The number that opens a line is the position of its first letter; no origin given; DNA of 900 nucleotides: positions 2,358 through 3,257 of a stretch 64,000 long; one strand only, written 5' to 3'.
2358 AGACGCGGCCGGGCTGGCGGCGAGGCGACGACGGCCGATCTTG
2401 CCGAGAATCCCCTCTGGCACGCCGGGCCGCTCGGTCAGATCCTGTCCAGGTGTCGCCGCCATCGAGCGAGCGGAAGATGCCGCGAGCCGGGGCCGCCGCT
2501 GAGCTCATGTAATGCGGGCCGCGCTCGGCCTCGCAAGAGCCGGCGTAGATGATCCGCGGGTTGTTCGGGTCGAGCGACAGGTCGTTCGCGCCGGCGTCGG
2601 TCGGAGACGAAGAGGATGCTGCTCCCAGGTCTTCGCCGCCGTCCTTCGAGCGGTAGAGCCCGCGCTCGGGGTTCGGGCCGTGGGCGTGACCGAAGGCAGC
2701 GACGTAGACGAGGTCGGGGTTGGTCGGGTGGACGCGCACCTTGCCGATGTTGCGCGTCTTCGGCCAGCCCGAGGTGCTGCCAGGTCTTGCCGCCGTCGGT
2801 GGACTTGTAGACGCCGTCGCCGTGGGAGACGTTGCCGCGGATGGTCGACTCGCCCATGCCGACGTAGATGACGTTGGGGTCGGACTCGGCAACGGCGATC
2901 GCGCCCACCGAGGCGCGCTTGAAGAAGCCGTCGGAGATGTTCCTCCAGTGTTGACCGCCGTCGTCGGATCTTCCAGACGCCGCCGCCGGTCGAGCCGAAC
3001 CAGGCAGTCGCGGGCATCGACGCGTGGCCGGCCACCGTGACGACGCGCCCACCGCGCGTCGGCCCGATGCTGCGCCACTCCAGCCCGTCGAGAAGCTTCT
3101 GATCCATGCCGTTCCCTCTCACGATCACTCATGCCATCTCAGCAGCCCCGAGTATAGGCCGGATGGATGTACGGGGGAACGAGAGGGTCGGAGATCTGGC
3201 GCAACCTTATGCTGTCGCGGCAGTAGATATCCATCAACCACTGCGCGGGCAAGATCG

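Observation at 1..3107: One BNR/Asp-box gene carries at least a dozen frame changes but no other visible decay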

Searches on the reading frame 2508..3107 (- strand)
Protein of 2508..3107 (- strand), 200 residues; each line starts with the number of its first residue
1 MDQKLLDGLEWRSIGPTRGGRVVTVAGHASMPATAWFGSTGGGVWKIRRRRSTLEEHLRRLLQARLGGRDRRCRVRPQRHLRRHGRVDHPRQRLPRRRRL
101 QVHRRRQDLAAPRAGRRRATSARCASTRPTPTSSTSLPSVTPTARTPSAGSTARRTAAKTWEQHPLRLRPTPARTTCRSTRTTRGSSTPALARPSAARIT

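Call 30: find_encoding_contigs(protein=window:2508-3107:-, flank=5000, max_places=6)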
Protein window:2508-3107:- (200 aa): no gene with exactly this product is on record in the collection.

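Call 51: list_cluster_members(proteins=[window:1041-2462:-, window:2508-3107:-, window:31796-34480:+, window:51643-52011:+, window:3464-5068:-, window:4927-6558:-])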
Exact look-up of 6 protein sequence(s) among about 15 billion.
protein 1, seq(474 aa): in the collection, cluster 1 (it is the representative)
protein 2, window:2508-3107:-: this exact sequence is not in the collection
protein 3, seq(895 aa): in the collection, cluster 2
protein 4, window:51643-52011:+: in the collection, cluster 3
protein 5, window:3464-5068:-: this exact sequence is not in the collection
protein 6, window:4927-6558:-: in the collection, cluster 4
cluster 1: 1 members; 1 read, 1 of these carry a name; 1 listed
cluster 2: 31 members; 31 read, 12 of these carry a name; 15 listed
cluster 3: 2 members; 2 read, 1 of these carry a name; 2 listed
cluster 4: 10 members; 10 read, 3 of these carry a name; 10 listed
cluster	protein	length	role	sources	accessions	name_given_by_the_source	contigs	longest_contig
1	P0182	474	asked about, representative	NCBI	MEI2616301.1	MAG: hypothetical protein V9F06_01520 [Thermomicrobiales bacterium]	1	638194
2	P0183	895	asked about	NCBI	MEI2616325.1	MAG: serine hydrolase [Thermomicrobiales bacterium]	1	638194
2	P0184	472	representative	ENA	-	-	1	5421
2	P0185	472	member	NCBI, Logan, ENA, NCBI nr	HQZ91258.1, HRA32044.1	MAG TPA: ATP-binding protein [Thermomicrobiales bacterium] | ATP-binding protein [Thermomicrobiales bacterium]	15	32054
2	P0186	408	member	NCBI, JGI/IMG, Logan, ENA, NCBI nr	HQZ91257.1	MAG TPA: serine hydrolase [Thermomicrobiales bacterium] | serine hydrolase [Thermomicrobiales bacterium]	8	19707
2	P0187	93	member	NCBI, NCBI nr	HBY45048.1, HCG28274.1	MAG TPA: hypothetical protein DEU95_00630, partial [Chloroflexi bacterium] | hypothetical protein [Chloroflexota bacterium]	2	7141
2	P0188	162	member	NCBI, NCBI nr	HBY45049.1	MAG TPA: hypothetical protein DEG70_02195, partial [Chloroflexi bacterium] | hypothetical protein [Chloroflexota bacterium]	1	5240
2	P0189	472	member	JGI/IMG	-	heavy metal sensor kinase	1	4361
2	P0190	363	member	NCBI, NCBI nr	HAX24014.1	MAG TPA: 6-aminohexanoate hydrolase, partial [Chloroflexi bacterium] | 6-aminohexanoate hydrolase [Chloroflexota bacterium]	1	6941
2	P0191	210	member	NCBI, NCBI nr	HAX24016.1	MAG TPA: hypothetical protein DCX80_03150, partial [Chloroflexi bacterium] | hypothetical protein [Chloroflexota bacterium]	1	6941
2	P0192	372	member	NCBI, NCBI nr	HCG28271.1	MAG TPA: 6-aminohexanoate hydrolase, partial [Chloroflexi bacterium] | 6-aminohexanoate hydrolase [Chloroflexota bacterium]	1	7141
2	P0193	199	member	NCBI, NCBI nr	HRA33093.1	MAG TPA: serine hydrolase, partial [Thermomicrobiales bacterium] | serine hydrolase [Thermomicrobiales bacterium]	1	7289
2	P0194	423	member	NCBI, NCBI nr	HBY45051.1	MAG TPA: 6-aminohexanoate hydrolase [Chloroflexi bacterium] | 6-aminohexanoate hydrolase [Chloroflexota bacterium]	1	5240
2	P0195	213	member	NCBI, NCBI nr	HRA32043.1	MAG TPA: serine hydrolase domain-containing protein, partial [Thermomicrobiales bacterium] | serine hydrolase domain-containing protein [Thermomicrobiales bacterium]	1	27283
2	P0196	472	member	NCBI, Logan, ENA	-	-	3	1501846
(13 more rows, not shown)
